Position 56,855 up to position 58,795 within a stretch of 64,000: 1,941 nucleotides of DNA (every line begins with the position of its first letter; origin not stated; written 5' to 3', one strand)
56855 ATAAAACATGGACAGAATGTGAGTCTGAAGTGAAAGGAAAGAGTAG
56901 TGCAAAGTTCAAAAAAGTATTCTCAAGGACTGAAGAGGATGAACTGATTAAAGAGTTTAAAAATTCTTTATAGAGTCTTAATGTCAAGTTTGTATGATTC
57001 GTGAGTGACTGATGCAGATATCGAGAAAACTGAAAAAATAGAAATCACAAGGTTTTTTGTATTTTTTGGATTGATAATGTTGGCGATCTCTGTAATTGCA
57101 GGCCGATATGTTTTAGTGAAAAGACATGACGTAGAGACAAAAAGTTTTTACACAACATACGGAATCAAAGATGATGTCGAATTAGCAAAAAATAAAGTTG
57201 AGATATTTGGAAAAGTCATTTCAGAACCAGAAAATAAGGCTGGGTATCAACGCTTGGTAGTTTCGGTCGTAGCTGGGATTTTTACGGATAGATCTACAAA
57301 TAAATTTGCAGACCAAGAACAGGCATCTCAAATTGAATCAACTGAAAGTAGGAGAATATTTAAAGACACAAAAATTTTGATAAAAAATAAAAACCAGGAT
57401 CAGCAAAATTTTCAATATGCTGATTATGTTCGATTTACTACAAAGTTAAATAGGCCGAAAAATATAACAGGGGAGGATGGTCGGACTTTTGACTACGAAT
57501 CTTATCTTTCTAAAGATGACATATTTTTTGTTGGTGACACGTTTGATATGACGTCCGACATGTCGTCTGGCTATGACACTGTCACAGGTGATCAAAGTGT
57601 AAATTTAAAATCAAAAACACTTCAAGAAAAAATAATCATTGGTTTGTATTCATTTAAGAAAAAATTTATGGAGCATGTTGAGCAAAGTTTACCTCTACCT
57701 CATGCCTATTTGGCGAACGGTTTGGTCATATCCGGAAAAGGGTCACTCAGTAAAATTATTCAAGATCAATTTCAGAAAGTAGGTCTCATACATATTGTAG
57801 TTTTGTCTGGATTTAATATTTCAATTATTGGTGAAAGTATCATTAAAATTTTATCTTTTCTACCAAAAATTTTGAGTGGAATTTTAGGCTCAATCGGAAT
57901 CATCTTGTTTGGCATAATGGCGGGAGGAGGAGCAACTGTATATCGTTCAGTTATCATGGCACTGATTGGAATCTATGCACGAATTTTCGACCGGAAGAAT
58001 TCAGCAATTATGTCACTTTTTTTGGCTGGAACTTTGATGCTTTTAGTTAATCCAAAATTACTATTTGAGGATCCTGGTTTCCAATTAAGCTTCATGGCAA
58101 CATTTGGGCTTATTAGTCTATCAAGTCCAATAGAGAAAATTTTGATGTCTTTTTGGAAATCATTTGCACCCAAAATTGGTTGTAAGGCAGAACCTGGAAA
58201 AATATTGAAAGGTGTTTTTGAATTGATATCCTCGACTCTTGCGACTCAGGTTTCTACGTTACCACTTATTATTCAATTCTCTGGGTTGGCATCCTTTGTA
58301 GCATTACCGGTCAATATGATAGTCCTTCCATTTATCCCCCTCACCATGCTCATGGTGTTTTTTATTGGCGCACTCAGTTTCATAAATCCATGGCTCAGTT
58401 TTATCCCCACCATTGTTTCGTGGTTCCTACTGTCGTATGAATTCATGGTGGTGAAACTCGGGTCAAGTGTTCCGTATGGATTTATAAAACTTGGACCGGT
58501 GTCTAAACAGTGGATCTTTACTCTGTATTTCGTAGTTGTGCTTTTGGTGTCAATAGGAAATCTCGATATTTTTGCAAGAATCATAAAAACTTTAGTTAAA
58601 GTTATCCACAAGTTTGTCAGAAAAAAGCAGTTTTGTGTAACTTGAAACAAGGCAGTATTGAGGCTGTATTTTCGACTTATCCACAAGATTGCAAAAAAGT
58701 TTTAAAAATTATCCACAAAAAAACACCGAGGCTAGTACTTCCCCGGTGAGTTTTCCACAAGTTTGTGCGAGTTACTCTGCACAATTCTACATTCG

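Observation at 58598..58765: Four-box DnaA-box-like array far from oriC, plus a dispersed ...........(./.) motif family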

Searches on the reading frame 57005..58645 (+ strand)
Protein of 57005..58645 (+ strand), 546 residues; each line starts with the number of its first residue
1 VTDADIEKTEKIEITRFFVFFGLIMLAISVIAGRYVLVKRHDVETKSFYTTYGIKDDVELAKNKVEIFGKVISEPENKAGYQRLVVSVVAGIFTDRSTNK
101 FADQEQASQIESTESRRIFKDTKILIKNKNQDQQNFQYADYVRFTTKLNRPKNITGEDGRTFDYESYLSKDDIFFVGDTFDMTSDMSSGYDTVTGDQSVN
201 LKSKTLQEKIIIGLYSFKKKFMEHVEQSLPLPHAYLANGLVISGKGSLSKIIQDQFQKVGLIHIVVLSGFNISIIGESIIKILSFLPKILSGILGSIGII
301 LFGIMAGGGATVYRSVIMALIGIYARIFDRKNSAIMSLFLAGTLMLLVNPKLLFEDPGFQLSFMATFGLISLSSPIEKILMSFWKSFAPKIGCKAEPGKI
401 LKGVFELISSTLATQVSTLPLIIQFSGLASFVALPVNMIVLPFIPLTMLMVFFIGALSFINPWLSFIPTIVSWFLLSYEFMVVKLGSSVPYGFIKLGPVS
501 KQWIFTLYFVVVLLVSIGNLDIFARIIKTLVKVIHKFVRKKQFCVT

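Call 7: search_protein_families(library=pfam, proteins=[window:57005-58645:+])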
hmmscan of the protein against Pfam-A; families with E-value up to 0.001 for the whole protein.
window:57005-58645:+ (546 aa): 2 families
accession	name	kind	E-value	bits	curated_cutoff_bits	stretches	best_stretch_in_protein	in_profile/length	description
PF03772.21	Competence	-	2.6e-37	129.1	23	1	241-515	2-264/270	Competence protein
PF13567.11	DUF4131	-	8.2e-11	42.3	31.6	1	18-177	32-157/165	Domain of unknown function (DUF4131)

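Call 14: find_related_loci(query=window:57005-58645:+, collection=genome_contigs, flank=6000)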
Query window:57005-58645:+ (546 aa) in genome_contigs; peptide patterns used: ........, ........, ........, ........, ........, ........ (x = any residue, [..] = any of these).
163 stretches matched a pattern, but none encodes a relative of the query by tblastn (E <= 1e-3).

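Call 17: find_encoding_contigs(protein=window:57005-58645:+, flank=10000, max_places=10)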
Protein window:57005-58645:+ (546 aa): 2 contigs read that carry it; 1 place shown.
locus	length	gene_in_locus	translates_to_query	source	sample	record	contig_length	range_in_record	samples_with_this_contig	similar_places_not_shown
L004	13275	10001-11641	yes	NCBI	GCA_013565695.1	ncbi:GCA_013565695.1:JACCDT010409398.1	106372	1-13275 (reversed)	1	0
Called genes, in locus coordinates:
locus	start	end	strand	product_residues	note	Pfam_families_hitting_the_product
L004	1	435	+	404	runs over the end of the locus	PF00482:T2SSF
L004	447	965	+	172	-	-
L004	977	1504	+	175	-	-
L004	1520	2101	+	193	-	PF07963:N_methyl (weak)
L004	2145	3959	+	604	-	-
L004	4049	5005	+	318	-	PF00121:TIM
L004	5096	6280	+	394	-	PF00162:PGK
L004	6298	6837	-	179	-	PF00583:Acetyltransf_1, PF13673:Acetyltransf_10, PF13508:Acetyltransf_7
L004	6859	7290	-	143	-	PF11969:DcpS_C, PF01230:HIT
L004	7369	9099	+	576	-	PF01368:DHH, PF02272:DHHA1 (weak), PF17768:RecJ_OB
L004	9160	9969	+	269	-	PF00075:RNase_H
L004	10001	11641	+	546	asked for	PF13567:DUF4131, PF03772:Competence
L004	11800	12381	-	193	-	PF02777:Sod_Fe_C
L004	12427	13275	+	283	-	?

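Call 18: find_homologous_proteins(query=window:57005-58645:+, max_evalue=1e-10)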
Query window:57005-58645:+ (546 aa): 382 proteins with E <= 1e-10 among 8000 candidates; the best 120 are listed.
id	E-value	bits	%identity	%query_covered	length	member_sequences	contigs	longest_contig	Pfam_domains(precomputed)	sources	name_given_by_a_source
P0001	0.0e+0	1180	100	100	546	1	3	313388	PF13567.12,PF03772.22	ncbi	-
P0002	7.3e-128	446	52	82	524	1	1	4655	PF13567.12,PF03772.22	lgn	-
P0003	3.2e-116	407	45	93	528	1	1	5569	PF13567.12,PF03772.22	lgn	-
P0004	5.8e-116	406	45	95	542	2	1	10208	PF13567.12,PF03772.22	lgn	-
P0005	2.0e-114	401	44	92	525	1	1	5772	PF13567.12,PF03772.22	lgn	-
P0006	9.1e-114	399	46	83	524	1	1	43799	PF13567.12,PF03772.22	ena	-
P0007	3.3e-113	397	49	85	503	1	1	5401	PF03772.22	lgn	-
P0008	4.1e-113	397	48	84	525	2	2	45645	PF03772.22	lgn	-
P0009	2.8e-110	388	49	84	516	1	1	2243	PF13567.12,PF03772.22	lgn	-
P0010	9.1e-110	386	48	84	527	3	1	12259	PF13567.12,PF03772.22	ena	-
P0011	8.5e-109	383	47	85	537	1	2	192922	PF13567.12,PF03772.22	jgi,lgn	-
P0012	1.2e-108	382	48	85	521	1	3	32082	PF13567.12,PF03772.22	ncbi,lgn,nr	ncbi:MAG: competence protein ComEC [Patescibacteria group bacterium]|nr:competence protein ComEC [Pa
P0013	4.1e-108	380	46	82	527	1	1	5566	PF13567.12,PF03772.22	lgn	-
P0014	3.2e-107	377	45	94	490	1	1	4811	PF13567.12,PF03772.22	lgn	-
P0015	4.8e-107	377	43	94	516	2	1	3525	PF13567.12,PF03772.22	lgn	-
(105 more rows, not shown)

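Call 20: find_encoding_contigs(protein=P0002, flank=5000, max_places=2)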
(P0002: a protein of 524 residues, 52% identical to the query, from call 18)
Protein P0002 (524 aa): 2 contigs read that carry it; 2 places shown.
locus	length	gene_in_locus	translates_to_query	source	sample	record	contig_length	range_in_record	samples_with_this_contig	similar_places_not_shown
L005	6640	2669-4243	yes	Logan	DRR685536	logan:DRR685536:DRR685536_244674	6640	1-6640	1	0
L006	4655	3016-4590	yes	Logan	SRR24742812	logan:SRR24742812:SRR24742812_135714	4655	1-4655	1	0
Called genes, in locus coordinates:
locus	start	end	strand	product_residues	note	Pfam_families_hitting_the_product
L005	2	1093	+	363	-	?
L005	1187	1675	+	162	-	-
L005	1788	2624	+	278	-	PF00075:RNase_H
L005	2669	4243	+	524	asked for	PF13567:DUF4131, PF03772:Competence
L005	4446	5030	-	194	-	PF02777:Sod_Fe_C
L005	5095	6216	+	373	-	PF00753:Lactamase_B, PF23023:Anti-Pycsar_Apyc1 (weak)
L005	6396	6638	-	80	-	?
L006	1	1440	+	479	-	?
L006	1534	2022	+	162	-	-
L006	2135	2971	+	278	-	PF00075:RNase_H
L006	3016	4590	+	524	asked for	PF13567:DUF4131, PF03772:Competence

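Call 21: find_encoding_contigs(protein=P0006, flank=5000, max_places=2)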
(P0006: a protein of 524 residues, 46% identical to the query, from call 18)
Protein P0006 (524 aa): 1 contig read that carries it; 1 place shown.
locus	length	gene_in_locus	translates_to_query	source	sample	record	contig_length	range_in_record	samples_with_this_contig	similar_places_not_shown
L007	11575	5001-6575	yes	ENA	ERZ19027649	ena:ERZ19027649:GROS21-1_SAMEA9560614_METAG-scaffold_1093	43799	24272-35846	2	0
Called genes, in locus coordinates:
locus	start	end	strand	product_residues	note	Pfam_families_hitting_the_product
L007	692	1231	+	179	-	-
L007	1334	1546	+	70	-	-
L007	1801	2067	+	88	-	-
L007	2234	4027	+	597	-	PF01368:DHH, PF02272:DHHA1, PF17768:RecJ_OB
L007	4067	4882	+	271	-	PF00075:RNase_H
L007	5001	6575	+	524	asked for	PF13567:DUF4131, PF03772:Competence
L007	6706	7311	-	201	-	PF02777:Sod_Fe_C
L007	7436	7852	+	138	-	PF00753:Lactamase_B, PF23023:Anti-Pycsar_Apyc1 (weak)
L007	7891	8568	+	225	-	-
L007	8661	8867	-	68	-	PF00830:Ribosomal_L28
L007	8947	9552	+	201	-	PF02163:Peptidase_M50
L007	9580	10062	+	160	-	-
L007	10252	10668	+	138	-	PF00164:Ribosom_S12_S23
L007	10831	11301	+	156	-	PF00177:Ribosomal_S7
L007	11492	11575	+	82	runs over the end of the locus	-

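Call 22: find_encoding_contigs(protein=P0008, flank=5000, max_places=2)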
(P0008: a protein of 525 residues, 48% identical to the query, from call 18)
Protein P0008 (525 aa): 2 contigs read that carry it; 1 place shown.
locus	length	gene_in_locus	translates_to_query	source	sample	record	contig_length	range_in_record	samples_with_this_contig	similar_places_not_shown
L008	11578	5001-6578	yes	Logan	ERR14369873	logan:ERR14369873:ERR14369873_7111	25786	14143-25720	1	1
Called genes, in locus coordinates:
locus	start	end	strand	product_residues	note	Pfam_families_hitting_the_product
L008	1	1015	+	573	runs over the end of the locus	-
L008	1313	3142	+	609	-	PF01368:DHH, PF02272:DHHA1, PF17768:RecJ_OB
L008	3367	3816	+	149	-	-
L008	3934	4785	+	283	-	PF00075:RNase_H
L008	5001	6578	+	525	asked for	PF03772:Competence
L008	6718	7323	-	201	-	PF02777:Sod_Fe_C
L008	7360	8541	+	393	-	PF00753:Lactamase_B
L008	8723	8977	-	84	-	PF00830:Ribosomal_L28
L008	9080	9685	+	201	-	PF02163:Peptidase_M50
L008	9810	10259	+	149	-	-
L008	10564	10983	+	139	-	PF00164:Ribosom_S12_S23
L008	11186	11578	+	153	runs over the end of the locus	?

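Call 30: find_related_loci(query=A1, collection=genome_contigs, flank=4000)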
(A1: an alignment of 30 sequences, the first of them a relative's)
Query A1 (546 aa) in genome_contigs; peptide patterns used: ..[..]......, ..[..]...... (x = any residue, [..] = any of these).
32 stretches matched a pattern; 10 encode a relative of the query (tblastn E <= 1e-3); 10 distinct loci.
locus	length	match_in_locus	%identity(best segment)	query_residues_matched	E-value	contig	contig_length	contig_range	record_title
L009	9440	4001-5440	45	14-514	2e-122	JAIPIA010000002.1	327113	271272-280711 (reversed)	MAG: Candidatus Paceibacterota bacterium isolate Tobar12.5m-G42 Tobar12-5m-C13, whole genome shotgun sequence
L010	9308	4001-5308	46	57-520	9e-119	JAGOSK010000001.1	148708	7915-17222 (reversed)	MAG: Candidatus Paceibacterota bacterium isolate Gw_Eff_bin_316 Gw_Eff_97_length_148708_cov_26.136182, whole genome shot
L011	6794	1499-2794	45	55-508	1e-117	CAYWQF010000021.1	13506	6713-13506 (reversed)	MAG TPA_asm: uncultured Candidatus Saccharibacteria bacterium isolate SRP292972_co3_134 genome assembly, contig: NODE_20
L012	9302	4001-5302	48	60-521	2e-115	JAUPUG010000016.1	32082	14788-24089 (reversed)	MAG: Patescibacteria group bacterium isolate erpe_2018_sw_12hr_WHONDRS-SW48-000089_B_bin.38 scaffold_113063, whole genom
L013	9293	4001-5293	43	69-513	1e-104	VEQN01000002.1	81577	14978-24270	MAG: Candidatus Taylorbacteria bacterium isolate ZLKRG15 NODE_155_length_81577_cov_4.910890, whole genome shotgun sequen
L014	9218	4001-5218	42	69-517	2e-104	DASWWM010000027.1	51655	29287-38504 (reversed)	MAG TPA_asm: Candidatus Paceibacterota bacterium isolate SMAG_U3656 k141_824319, whole genome shotgun sequence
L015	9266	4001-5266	40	62-525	3e-101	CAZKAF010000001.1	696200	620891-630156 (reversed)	MAG TPA_asm: uncultured Candidatus Saccharibacteria bacterium isolate SRP344714_co1_229 genome assembly, contig: NODE_5_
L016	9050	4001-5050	37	102-480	3e-59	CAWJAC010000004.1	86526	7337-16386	MAG: Candidatus Zambryskibacteria bacterium isolate MFD03726.bin.2.15 genome assembly, contig: contig_69085, whole genom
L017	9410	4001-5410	31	71-519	2e-49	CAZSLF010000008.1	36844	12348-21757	MAG TPA_asm: uncultured Candidatus Saccharibacteria bacterium isolate SRP286056_co1_598 genome assembly, contig: NODE_11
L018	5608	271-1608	30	56-516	7e-54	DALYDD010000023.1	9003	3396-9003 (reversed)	MAG TPA_asm: Candidatus Paceibacterota bacterium isolate CTOTU14218 NODE_1971_length_9003_cov_4.106057, whole genome sho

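Call 36: find_encoding_contigs(protein=P0003, flank=3000, max_places=1)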
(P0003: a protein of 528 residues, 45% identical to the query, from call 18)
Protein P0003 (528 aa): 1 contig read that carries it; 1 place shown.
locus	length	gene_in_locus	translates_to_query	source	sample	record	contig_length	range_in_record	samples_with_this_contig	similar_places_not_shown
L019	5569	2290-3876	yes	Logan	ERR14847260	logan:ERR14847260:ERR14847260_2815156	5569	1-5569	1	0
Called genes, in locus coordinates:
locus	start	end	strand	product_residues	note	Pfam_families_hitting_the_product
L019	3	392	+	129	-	?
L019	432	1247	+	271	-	PF00075:RNase_H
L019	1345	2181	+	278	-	PF05175:MTS (weak), PF13489:Methyltransf_23, PF13847:Methyltransf_31 (weak), PF08241:Methyltransf_11, PF08242:Methyltransf_12 (weak), PF13649:Methyltransf_25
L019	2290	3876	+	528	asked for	PF13567:DUF4131, PF03772:Competence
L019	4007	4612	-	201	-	PF02777:Sod_Fe_C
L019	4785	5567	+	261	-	?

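Call 37: find_encoding_contigs(protein=P0004, flank=3000, max_places=1)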
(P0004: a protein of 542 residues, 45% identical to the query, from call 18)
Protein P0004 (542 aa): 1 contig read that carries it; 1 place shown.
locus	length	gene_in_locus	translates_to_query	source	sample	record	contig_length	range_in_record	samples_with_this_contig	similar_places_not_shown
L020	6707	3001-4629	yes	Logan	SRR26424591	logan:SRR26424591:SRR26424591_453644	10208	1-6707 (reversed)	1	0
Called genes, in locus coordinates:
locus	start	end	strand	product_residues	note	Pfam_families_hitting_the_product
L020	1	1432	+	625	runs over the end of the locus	PF01368:DHH, PF02272:DHHA1, PF17768:RecJ_OB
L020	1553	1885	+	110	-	-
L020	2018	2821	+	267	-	PF00075:RNase_H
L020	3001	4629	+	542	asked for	PF13567:DUF4131 (weak), PF03772:Competence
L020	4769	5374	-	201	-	PF02777:Sod_Fe_C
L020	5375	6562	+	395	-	PF00753:Lactamase_B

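Call 38: find_encoding_contigs(protein=P0007, flank=3000, max_places=1)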
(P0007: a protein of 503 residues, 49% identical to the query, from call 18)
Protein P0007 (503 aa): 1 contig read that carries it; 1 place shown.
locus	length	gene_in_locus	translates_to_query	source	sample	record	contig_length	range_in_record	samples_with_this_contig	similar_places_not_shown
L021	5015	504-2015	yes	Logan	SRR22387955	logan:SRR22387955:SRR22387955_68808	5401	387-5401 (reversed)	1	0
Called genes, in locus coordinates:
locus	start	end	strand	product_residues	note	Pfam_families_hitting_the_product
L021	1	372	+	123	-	?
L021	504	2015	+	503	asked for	PF03772:Competence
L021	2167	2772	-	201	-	PF02777:Sod_Fe_C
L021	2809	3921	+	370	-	PF00753:Lactamase_B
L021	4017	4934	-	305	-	-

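Call 39: find_encoding_contigs(protein=P0005, flank=3000, max_places=1)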
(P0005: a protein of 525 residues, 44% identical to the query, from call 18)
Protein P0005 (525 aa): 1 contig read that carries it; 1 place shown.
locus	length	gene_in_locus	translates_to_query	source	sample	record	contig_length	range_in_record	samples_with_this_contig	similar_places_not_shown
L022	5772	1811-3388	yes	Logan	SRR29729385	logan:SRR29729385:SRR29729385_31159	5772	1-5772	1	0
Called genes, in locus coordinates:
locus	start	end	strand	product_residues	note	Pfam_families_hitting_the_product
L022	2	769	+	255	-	?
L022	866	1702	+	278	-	PF05175:MTS (weak), PF13489:Methyltransf_23, PF13847:Methyltransf_31 (weak), PF08241:Methyltransf_11, PF08242:Methyltransf_12, PF13649:Methyltransf_25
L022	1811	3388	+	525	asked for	PF13567:DUF4131, PF03772:Competence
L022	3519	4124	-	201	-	PF02777:Sod_Fe_C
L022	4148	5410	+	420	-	PF00753:Lactamase_B, PF23023:Anti-Pycsar_Apyc1 (weak)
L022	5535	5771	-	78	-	?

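Call 66: find_related_loci(query=A1, collection=metagenome_contigs, flank=2500)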
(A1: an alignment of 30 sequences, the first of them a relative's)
Query A1 (546 aa) in metagenome_contigs; peptide patterns used: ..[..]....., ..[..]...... (x = any residue, [..] = any of these).
137 stretches matched a pattern; 10 encode a relative of the query (tblastn E <= 1e-3); 10 distinct loci.
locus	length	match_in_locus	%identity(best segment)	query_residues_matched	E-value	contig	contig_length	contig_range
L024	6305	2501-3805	43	15-511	2e-114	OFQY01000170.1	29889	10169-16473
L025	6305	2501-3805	43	15-511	2e-114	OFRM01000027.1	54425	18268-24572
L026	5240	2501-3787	41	23-511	6e-102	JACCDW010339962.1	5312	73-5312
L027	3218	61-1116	48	132-511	1e-101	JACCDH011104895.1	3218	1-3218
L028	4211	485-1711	41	62-513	5e-95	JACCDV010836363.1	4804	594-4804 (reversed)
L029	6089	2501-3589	45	134-513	9e-94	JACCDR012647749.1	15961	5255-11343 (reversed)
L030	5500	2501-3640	35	103-508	1e-61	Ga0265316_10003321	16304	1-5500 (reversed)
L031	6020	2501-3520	34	126-496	5e-51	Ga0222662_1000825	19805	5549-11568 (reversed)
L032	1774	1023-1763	40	109-370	2e-49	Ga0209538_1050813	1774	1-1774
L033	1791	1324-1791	45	134-307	4e-40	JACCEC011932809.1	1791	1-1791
